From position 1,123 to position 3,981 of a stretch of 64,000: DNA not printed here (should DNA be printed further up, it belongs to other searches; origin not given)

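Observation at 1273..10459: Two GT-A (GT2) / GT-C fusion proteins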

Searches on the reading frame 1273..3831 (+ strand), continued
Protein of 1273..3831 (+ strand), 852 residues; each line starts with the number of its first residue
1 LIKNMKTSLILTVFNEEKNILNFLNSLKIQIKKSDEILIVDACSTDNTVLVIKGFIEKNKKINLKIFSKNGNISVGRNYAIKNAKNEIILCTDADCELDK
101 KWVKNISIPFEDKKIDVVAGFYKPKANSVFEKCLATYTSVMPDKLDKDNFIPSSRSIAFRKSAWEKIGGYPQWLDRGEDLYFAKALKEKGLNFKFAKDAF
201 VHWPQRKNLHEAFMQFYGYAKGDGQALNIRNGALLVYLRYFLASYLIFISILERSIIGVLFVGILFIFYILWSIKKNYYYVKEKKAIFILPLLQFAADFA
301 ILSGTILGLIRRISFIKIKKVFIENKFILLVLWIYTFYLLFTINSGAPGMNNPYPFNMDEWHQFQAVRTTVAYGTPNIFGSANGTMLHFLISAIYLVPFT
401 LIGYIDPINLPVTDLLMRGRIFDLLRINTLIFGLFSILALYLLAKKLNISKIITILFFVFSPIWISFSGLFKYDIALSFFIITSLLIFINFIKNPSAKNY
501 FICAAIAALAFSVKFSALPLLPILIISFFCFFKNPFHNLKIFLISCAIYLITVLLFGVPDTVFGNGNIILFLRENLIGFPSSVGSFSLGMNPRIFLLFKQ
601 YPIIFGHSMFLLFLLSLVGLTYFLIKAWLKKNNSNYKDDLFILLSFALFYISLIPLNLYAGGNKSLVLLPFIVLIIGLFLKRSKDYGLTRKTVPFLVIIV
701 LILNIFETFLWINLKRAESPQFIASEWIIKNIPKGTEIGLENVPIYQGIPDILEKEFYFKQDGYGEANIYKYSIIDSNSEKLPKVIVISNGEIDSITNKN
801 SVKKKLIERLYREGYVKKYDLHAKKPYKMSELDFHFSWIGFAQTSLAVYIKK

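Call 29: predict_structure(alignment_id=A1)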
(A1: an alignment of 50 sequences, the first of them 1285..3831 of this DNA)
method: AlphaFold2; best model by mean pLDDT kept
length: 848 residues; sequences in the alignment: 50
mean_pLDDT: 90.4   pTM: 0.87
mean pLDDT of the five models: 90.4, 89.5, 88.9, 88.6, 87.8
residues with pLDDT >= 90: 565; 70-90: 258; 50-70: 25; < 50: 0
segments of 3 or more residues with pLDDT < 50: none
pLDDT, mean of each block of 10 residues (from residue 1): 91 90 91 91 91 86 89 93 93 92 93 89 94 85 71 91 90 83 90 89 94 91 86 92 90 90 95 93 96 95 87 79 94 93 88 92 91 84 93 95 91 94 97 97 94 96 93 97 96 96 96 94 94 95 95 84 69 65 84 93 96 94 84 93 95 87 97 93 74 93 93 89 96 90 91 93 92 92 91 86 94 93 89 83 92
secondary structure, 60 per line:
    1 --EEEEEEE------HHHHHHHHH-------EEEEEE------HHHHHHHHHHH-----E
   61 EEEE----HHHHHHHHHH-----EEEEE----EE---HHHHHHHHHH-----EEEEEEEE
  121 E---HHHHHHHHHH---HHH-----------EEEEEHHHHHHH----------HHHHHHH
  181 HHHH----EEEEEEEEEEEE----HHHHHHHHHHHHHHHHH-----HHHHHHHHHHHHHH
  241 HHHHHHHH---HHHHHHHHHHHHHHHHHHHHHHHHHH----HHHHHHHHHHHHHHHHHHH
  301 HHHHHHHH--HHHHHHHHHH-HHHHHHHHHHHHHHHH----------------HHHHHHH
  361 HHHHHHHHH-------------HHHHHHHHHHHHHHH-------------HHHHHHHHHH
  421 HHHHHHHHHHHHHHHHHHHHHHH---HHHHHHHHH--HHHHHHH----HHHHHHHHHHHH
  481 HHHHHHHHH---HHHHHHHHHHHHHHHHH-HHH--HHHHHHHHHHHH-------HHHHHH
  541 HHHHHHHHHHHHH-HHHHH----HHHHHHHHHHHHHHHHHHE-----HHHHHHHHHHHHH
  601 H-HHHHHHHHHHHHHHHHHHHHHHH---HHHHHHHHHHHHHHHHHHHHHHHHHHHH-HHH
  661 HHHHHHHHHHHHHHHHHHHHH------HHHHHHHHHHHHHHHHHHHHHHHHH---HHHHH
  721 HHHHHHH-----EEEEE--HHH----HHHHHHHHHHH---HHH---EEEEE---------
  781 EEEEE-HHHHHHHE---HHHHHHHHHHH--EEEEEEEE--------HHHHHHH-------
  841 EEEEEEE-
elements in order (helices of 4 or more, strands of 3 or more residues): E3-9 H16-24 E32-37 H44-54 E60-64 H69-78 E84-88 H98-107 E113-121 H125-134 E152-156 H157-163 H174-184 E189-200 H205-221 H227-248 H252-277 H282-308 H311-320 H322-337 H354-369 H383-397 H411-443 H447-455 H458-464 H469-489 H493-509 H516-527 H535-553 H555-559 H564-581 H588-601 H603-625 H629-656 H658-681 H688-712 H716-727 E733-737 H747-757 E767-771 E781-785 H787-793 H798-808 E811-818 H827-833 E841-847

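Call 33: fold_search(model_id=the predicted structure, library=pdb)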
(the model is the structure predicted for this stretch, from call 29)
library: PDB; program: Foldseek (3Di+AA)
matches with E <= 10: 847; with E <= 0.001: 314
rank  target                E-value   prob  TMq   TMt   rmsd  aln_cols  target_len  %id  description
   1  5tzi                  4.0e-10  1.00  0.20  0.47  11.4       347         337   18  Crystal structure of S. aureus TarS 1-349 (released 2017-01-04)
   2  8bz8_B                1.1e-09  1.00  0.21  0.28  11.8       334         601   18  Crystal structure of the L. monocytogenes RmlT D198A variant in complex with TDP-rhamnose (released 2023-12-27)
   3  5tzk                  1.1e-09  1.00  0.20  0.46  11.2       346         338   17  Crystal structure of S. aureus TarS 1-349 in complex with UDP (released 2017-01-04)
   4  8bz7_E                1.1e-09  1.00  0.20  0.28  11.4       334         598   17  Crystal structure of the L. monocytogenes RmlT in complex with TDP-rhamnose (released 2023-12-27)
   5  8bz7_B                1.4e-09  1.00  0.20  0.28  11.9       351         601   17  Crystal structure of the L. monocytogenes RmlT in complex with TDP-rhamnose (released 2023-12-27)
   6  6h2n_C                1.6e-09  1.00  0.20  0.50  11.9       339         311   19  TarP-UDP-GlcNAc-Mg (released 2018-09-26)
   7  6h21_C                1.6e-09  1.00  0.20  0.50  12.1       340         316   20  TarP-UDP-GlcNAc-Mn (released 2018-09-26)
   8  6nqt_F                1.8e-09  1.00  0.22  0.36   6.0       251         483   18  GalNac-T2 soaked with UDP-sugar (released 2020-01-29)
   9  8bz7_C                1.8e-09  1.00  0.21  0.29  11.3       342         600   18  Crystal structure of the L. monocytogenes RmlT in complex with TDP-rhamnose (released 2023-12-27)
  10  6hnq_B                1.8e-09  1.00  0.22  0.53  10.9       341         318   18  TarP-6RboP-(CH2)6NH2 (released 2018-10-24)
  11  9omm_B                1.9e-09  1.00  0.21  0.60  10.9       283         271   17  WrtF fucosyltransferase - tetrasaccharide product (released 2025-10-29)
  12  6h4m_A                1.9e-09  1.00  0.21  0.51  10.6       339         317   20  TarP-UDP-GlcNAc-3RboP (released 2018-09-26)
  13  6yv7_B                2.2e-09  1.00  0.26  0.58   6.7       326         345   17  Mannosyltransferase PcManGT from Pyrobaculum calidifontis (released 2020-07-22)
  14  9gzk_C                2.2e-09  1.00  0.21  0.28  11.7       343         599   16  Crystal structure of the L. monocytogenes RmlT in complex with 4-RboP-(CH2)6NH2 (released 2024-12-18)
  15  6h4f_E                2.3e-09  1.00  0.20  0.50  12.0       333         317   19  TarP-3RboP (released 2018-09-26)
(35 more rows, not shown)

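Call 36: find_encoding_contigs(protein=P0001, flank=10000, max_places=3)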
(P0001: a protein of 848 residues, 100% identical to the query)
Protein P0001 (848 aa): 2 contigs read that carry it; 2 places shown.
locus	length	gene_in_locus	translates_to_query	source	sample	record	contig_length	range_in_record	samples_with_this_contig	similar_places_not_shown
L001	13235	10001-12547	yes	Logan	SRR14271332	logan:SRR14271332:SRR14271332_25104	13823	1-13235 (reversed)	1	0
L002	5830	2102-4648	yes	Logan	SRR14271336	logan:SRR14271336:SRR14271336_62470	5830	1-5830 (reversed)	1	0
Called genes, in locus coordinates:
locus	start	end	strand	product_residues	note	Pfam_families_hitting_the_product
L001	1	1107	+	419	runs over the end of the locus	PF01210:NAD_Gly3P_dh_N (faint), PF02558:ApbA (faint), PF03446:NAD_binding_2, PF03721:UDPG_MGDP_dh_N, PF03807:F420_oxidored (faint), PF00984:UDPG_MGDP_dh, PF03720:UDPG_MGDP_dh_C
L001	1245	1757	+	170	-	PF00132:Hexapep (faint)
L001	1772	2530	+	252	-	PF00535:Glycos_transf_2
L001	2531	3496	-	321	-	PF00106:adh_short, PF08659:KR, PF23441:SDR (weak), PF13561:adh_short_C2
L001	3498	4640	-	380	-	PF00108:Thiolase_N, PF00109:ketoacyl-synt (weak), PF08545:ACP_syn_III (faint), PF22691:Thiolase_C_1, PF02803:Thiolase_C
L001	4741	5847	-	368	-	PF01041:DegT_DnrJ_EryC1, PF00155:Aminotran_1_2 (weak)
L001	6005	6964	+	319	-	PF00106:adh_short (faint), PF01073:3Beta_HSD, PF01370:Epimerase, PF02719:Polysacc_synt_2, PF04321:RmlD_sub_bind, PF05368:NmrA, PF13460:NAD_binding_10, PF16363:GDP_Man_Dehyd, +1 more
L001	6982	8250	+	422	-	PF08421:Methyltransf_13, PF13489:Methyltransf_23, PF08242:Methyltransf_12 (weak), PF08484:Methyltransf_14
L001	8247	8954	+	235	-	PF00535:Glycos_transf_2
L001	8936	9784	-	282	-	PF01370:Epimerase, PF04321:RmlD_sub_bind, PF16363:GDP_Man_Dehyd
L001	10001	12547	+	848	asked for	PF00535:Glycos_transf_2, PF10111:Glyco_tranf_2_2 (faint), PF13506:Glyco_transf_21 (weak), PF13231:PMT_2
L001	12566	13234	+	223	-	?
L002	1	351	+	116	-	?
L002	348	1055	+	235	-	PF00535:Glycos_transf_2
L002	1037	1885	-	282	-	PF01370:Epimerase, PF04321:RmlD_sub_bind, PF16363:GDP_Man_Dehyd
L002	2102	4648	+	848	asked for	PF00535:Glycos_transf_2, PF10111:Glyco_tranf_2_2 (faint), PF13506:Glyco_transf_21 (weak), PF13231:PMT_2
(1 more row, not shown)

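Call 37: find_encoding_contigs(protein=P0005, flank=10000, max_places=1)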
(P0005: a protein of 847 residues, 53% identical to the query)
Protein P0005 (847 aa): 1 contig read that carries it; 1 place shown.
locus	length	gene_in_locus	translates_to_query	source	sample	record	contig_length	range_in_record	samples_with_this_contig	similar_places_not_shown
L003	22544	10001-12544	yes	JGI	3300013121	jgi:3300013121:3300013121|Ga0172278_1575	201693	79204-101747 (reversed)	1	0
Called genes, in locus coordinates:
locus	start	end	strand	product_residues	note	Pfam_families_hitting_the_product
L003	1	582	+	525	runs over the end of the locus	-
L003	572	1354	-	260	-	PF00535:Glycos_transf_2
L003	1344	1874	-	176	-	PF25087:GMPPB_C (faint), PF00132:Hexapep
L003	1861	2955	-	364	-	PF01041:DegT_DnrJ_EryC1, PF00155:Aminotran_1_2, PF00266:Aminotran_5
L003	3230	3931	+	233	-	PF13641:Glyco_tranf_2_3 (weak), PF00535:Glycos_transf_2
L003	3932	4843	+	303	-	PF08003:Methyltransf_9 (weak), PF13489:Methyltransf_23, PF13847:Methyltransf_31, PF08241:Methyltransf_11, PF08242:Methyltransf_12, PF13649:Methyltransf_25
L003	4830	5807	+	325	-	PF00106:adh_short (weak), PF01073:3Beta_HSD, PF01370:Epimerase, PF02719:Polysacc_synt_2, PF04321:RmlD_sub_bind, PF05368:NmrA (weak), PF16363:GDP_Man_Dehyd, PF13460:NAD_binding_10, +1 more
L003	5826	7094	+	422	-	PF08421:Methyltransf_13, PF13489:Methyltransf_23, PF08484:Methyltransf_14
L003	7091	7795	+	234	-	PF00535:Glycos_transf_2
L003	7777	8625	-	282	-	PF01370:Epimerase, PF04321:RmlD_sub_bind, PF16363:GDP_Man_Dehyd (weak)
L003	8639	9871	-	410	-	PF03446:NAD_binding_2 (weak), PF03721:UDPG_MGDP_dh_N, PF03807:F420_oxidored (faint), PF00984:UDPG_MGDP_dh, PF03720:UDPG_MGDP_dh_C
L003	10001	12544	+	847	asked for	PF00535:Glycos_transf_2, PF10111:Glyco_tranf_2_2 (faint), PF02366:PMT, PF13231:PMT_2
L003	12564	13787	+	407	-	PF01943:Polysacc_synt, PF13440:Polysacc_synt_3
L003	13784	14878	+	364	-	PF13524:Glyco_trans_1_2 (weak), PF13692:Glyco_trans_1_4, PF00534:Glycos_transf_1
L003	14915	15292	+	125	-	PF14667:Polysacc_synt_C (weak), PF12973:Cupin_7 (weak), PF00190:Cupin_1 (weak), PF07883:Cupin_2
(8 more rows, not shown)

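Call 38: find_encoding_contigs(protein=P0063, flank=10000, max_places=1)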
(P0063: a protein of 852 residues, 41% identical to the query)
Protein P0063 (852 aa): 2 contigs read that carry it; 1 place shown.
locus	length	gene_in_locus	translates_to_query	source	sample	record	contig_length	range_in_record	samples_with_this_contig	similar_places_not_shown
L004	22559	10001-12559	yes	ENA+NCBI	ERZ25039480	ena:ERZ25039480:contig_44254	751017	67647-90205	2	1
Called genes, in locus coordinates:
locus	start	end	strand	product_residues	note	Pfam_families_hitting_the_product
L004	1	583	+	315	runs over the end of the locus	PF01073:3Beta_HSD, PF01370:Epimerase, PF02719:Polysacc_synt_2, PF04321:RmlD_sub_bind, PF07993:NAD_binding_4 (faint), PF13460:NAD_binding_10 (weak), PF16363:GDP_Man_Dehyd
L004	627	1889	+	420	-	PF08421:Methyltransf_13, PF13489:Methyltransf_23, PF08484:Methyltransf_14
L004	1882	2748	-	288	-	PF01370:Epimerase, PF04321:RmlD_sub_bind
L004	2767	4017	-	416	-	PF02558:ApbA (faint), PF03446:NAD_binding_2, PF03721:UDPG_MGDP_dh_N, PF00984:UDPG_MGDP_dh, PF03720:UDPG_MGDP_dh_C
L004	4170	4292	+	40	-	-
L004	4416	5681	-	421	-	PF03721:UDPG_MGDP_dh_N, PF00984:UDPG_MGDP_dh, PF03720:UDPG_MGDP_dh_C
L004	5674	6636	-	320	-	PF01073:3Beta_HSD, PF01370:Epimerase, PF02719:Polysacc_synt_2, PF04321:RmlD_sub_bind, PF07993:NAD_binding_4, PF16363:GDP_Man_Dehyd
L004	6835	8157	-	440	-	PF00535:Glycos_transf_2, PF10111:Glyco_tranf_2_2, PF13649:Methyltransf_25 (faint), PF13489:Methyltransf_23, PF05148:Methyltransf_8 (weak), PF08241:Methyltransf_11, PF13847:Methyltransf_31 (weak)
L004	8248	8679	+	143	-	-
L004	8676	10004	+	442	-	-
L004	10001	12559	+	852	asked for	PF00535:Glycos_transf_2, PF13506:Glyco_transf_21 (weak), PF13641:Glyco_tranf_2_3, PF02366:PMT, PF13231:PMT_2 (weak)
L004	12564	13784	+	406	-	PF01943:Polysacc_synt, PF13440:Polysacc_synt_3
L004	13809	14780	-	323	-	PF02475:TRM5-TYW2_MTfase (weak), PF05050:Methyltransf_21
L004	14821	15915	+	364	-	PF13439:Glyco_transf_4, PF13524:Glyco_trans_1_2, PF13692:Glyco_trans_1_4, PF20706:GT4-conflict, PF00534:Glycos_transf_1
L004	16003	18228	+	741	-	PF00535:Glycos_transf_2, PF10111:Glyco_tranf_2_2, PF13641:Glyco_tranf_2_3, PF02709:Glyco_transf_7C (faint), PF13231:PMT_2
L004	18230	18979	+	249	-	PF00535:Glycos_transf_2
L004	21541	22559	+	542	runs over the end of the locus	PF13231:PMT_2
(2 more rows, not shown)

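Call 39: find_encoding_contigs(protein=P0058, flank=10000, max_places=1)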
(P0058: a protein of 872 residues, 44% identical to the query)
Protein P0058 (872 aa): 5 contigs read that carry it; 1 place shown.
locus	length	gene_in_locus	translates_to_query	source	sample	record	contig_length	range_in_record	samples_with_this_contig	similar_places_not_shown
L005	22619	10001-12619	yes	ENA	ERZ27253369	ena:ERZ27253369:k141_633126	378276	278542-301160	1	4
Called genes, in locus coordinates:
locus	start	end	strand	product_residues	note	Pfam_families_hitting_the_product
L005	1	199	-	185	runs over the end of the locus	PF12686:DUF3800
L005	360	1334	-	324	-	-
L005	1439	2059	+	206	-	-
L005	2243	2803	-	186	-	-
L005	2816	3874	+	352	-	PF13439:Glyco_transf_4, PF00534:Glycos_transf_1, PF13692:Glyco_trans_1_4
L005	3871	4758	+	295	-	PF13489:Methyltransf_23, PF08241:Methyltransf_11, PF08242:Methyltransf_12, PF13649:Methyltransf_25, PF13847:Methyltransf_31 (weak)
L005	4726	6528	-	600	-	PF10131:PTPS_related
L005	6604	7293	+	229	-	PF08241:Methyltransf_11, PF08242:Methyltransf_12 (weak), PF13649:Methyltransf_25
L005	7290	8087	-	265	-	-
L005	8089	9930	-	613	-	PF26626:DUF8201 (weak)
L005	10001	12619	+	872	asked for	PF00535:Glycos_transf_2, PF10111:Glyco_tranf_2_2 (weak), PF13641:Glyco_tranf_2_3, PF13506:Glyco_transf_21, PF02366:PMT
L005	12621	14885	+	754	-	PF00535:Glycos_transf_2, PF13231:PMT_2 (weak)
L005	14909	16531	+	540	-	PF13231:PMT_2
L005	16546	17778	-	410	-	PF08421:Methyltransf_13, PF13489:Methyltransf_23, PF08241:Methyltransf_11 (weak), PF08242:Methyltransf_12 (weak), PF08484:Methyltransf_14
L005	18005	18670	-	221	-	PF00923:TAL_FSA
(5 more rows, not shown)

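Call 44: search_solved_structures(query=L001:8247-8954:+, max_evalue=0.01)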
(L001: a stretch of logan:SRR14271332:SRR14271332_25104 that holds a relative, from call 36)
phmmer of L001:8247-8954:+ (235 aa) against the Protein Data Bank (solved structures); distinct sequences matched with E-value up to 0.01: 7.
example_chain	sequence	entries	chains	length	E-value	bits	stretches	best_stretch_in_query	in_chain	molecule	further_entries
5mlz_A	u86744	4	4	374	9.8e-22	80.9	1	5-227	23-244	Dolichol monophosphate mannose synthase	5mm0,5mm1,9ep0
5ekp_C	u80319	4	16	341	5.1e-12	49.1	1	5-213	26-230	Uncharacterized glycosyltransferase sll0501 | Glycosyltransferase sll0501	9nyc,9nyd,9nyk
9nye_A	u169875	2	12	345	5.2e-12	49.1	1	5-213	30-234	Glycosyltransferase sll0501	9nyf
5eke_A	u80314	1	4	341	5.4e-12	49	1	5-181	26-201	Uncharacterized glycosyltransferase sll0501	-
9hwj_A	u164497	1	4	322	7.7e-07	32.2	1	7-217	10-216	Undecaprenyl-phosphate 4-deoxy-4-formamido-L-arabinose transferase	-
9bhc_C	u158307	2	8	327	1.3e-06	31.5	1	7-217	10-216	Undecaprenyl-phosphate 4-deoxy-4-formamido-L-arabinose transferase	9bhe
8vxh_A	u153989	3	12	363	1.7e-06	31.1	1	7-217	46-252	Undecaprenyl-phosphate 4-deoxy-4-formamido-L-arabinose transferase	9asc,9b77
